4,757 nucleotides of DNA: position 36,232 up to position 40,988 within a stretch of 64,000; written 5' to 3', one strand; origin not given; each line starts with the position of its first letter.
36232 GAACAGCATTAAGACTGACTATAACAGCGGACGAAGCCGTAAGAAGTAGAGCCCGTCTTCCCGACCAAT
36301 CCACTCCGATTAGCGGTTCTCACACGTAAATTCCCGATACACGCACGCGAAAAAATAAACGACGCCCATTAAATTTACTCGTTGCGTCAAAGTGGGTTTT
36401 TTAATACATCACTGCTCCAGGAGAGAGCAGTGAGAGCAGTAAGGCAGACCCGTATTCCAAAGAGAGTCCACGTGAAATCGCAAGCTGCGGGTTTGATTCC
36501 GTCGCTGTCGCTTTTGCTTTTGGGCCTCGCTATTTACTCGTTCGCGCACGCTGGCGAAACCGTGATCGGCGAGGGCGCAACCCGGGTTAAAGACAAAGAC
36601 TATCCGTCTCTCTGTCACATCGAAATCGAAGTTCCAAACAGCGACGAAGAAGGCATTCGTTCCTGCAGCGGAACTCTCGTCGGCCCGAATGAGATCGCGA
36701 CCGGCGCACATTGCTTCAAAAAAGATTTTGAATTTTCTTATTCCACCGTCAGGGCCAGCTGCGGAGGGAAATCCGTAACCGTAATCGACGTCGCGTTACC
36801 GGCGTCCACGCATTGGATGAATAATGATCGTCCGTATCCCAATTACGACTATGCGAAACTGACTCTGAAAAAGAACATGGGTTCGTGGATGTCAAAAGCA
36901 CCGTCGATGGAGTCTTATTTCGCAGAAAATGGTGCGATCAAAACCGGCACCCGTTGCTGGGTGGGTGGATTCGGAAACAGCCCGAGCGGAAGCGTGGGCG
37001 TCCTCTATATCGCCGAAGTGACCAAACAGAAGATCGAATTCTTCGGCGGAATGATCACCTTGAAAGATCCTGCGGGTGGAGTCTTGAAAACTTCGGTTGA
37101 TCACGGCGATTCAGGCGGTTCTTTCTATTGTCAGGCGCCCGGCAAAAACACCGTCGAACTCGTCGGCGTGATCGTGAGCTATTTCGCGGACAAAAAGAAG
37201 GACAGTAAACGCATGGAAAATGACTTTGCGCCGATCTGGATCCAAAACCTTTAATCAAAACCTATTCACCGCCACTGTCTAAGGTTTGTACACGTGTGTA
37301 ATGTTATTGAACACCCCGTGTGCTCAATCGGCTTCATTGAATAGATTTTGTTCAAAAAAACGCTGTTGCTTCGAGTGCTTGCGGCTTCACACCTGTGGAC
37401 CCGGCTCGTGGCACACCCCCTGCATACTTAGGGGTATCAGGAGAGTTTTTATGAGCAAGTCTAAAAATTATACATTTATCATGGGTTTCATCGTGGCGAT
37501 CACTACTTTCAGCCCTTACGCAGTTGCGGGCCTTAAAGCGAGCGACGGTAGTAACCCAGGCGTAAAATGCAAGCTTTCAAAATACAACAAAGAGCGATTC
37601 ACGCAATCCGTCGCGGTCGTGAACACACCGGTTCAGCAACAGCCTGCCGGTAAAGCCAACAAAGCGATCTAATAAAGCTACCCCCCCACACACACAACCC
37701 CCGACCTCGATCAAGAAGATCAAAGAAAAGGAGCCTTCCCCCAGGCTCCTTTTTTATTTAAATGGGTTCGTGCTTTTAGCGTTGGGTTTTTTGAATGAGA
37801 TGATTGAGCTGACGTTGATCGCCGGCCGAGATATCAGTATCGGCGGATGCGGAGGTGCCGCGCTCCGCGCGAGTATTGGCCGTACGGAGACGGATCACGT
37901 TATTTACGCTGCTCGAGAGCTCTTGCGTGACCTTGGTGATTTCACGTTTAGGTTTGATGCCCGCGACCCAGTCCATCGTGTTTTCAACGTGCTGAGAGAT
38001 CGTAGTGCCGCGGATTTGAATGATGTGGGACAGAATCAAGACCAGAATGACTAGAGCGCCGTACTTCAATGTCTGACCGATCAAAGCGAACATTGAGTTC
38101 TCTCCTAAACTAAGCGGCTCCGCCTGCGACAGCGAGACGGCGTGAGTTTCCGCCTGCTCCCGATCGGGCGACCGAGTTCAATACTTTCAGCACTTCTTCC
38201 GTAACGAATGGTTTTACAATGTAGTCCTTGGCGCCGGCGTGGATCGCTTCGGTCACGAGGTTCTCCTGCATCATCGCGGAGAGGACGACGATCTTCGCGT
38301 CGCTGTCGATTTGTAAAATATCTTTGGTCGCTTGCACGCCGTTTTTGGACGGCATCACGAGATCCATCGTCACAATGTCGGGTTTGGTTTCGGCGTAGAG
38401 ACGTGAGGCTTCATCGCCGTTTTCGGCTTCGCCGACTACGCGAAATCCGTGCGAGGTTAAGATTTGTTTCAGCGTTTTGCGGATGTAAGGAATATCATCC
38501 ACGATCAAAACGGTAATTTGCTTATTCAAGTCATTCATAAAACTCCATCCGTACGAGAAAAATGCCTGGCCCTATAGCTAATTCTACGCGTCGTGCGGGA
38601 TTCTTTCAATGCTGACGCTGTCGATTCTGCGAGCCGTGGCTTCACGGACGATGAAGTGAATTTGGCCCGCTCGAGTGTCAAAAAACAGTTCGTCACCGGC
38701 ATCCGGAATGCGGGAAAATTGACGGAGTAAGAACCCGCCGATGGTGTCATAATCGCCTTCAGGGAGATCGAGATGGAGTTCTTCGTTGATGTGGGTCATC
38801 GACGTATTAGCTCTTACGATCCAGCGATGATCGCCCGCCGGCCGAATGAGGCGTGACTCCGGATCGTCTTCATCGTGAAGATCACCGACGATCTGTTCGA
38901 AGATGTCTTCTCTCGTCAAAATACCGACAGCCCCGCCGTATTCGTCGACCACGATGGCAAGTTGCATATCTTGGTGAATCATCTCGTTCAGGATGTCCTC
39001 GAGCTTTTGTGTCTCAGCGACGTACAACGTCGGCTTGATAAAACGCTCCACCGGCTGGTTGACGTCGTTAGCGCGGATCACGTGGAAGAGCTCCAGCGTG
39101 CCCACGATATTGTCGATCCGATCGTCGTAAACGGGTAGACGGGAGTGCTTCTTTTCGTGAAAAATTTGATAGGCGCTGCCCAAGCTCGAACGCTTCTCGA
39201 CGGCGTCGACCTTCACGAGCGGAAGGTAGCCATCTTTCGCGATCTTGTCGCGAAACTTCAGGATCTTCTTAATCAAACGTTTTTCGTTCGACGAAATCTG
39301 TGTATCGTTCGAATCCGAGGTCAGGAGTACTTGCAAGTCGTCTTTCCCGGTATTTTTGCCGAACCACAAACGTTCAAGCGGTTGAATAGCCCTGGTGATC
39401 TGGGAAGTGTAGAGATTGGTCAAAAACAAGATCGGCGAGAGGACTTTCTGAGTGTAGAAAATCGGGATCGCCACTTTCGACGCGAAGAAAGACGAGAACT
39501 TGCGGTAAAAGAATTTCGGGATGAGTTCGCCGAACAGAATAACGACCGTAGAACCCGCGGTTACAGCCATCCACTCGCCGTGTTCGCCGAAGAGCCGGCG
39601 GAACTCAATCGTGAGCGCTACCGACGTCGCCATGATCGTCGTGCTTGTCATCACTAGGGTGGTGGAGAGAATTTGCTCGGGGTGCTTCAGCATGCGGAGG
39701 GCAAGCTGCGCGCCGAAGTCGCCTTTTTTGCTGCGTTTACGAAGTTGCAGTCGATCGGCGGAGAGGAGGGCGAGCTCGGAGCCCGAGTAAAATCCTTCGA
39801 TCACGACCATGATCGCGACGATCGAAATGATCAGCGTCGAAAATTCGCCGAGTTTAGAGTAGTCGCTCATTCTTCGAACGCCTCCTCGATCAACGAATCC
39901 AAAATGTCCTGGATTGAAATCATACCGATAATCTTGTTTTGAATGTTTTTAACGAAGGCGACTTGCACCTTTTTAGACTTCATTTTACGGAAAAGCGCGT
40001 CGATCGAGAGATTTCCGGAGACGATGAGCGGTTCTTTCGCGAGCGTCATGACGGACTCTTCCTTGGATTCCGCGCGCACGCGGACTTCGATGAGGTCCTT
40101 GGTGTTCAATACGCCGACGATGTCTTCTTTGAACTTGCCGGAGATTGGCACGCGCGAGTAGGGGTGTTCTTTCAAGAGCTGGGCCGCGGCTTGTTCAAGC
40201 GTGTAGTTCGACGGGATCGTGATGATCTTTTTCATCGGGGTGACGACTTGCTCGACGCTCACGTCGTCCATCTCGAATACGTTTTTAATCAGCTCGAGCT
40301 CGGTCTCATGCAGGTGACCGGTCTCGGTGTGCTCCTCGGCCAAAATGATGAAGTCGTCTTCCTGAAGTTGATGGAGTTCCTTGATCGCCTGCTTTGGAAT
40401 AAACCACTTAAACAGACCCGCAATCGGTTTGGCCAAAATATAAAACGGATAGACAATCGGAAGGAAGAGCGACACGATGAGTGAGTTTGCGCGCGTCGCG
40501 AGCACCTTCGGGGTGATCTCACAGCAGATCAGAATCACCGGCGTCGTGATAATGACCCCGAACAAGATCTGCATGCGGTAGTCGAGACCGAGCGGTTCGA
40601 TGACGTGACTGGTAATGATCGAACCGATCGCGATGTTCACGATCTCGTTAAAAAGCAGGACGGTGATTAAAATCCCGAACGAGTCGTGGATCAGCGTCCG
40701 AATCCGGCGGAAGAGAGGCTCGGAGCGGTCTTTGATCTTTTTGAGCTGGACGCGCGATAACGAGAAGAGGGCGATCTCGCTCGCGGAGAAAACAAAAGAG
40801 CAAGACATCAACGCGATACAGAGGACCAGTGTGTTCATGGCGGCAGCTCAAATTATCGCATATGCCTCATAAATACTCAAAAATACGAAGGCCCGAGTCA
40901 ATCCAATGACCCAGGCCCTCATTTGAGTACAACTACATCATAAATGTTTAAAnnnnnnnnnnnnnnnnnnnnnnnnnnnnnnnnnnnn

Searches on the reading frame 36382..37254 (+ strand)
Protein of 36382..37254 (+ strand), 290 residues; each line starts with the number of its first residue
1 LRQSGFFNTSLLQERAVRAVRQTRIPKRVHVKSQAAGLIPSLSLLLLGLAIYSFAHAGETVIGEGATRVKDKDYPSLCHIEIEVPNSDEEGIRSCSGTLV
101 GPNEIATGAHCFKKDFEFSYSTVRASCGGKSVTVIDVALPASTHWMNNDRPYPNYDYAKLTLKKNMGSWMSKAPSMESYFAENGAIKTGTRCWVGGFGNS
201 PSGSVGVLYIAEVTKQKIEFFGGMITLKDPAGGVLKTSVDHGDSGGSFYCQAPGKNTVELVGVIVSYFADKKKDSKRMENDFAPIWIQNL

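Call 65: search_protein_families(library=pfam, proteins=[window:36382-37254:+], max_evalue=0.0001)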
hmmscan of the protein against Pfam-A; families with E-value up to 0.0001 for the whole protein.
window:36382-37254:+ (290 aa): 1 family
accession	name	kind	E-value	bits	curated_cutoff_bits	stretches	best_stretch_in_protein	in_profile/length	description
PF00089.32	Trypsin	-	6.1e-11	43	20.6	1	93-266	25-197/220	Trypsin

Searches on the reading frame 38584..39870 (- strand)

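Call 65: search_protein_families(library=pfam, proteins=[window:38584-39870:-], max_evalue=0.0001)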
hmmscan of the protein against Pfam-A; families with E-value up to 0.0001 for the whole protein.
window:38584-39870:- (428 aa): 3 families
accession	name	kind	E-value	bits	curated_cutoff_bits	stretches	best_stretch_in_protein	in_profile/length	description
PF01595.25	CNNM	-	2e-28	99.7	28.4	1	18-163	3-150/181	Cyclin M transmembrane N-terminal domain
PF03471.22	CorC_HlyC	-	4.6e-21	75.1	27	1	345-423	3-79/81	Transporter associated domain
PF00571.33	CBS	-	6.4e-13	49.3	24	1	279-328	7-56/57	CBS domain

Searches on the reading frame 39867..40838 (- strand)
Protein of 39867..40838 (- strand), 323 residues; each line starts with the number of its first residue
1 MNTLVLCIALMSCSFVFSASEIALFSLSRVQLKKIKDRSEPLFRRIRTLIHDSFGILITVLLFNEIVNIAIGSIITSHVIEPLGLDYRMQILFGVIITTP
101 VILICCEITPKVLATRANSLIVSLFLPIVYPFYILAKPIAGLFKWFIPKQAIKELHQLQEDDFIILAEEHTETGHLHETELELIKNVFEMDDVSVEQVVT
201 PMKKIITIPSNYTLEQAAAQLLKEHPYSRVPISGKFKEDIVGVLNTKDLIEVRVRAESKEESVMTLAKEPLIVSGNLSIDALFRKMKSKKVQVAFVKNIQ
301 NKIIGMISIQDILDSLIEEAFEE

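Call 65: search_protein_families(library=pfam, proteins=[window:39867-40838:-], max_evalue=0.0001)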
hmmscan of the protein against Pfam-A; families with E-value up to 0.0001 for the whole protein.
window:39867-40838:- (323 aa): 2 families
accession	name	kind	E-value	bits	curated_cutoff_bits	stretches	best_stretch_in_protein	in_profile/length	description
PF01595.25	CNNM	-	1.1e-29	103.8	28.4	1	7-180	3-181/181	Cyclin M transmembrane N-terminal domain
PF00571.33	CBS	-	1.8e-14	54.3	24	2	196-252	2-54/57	CBS domain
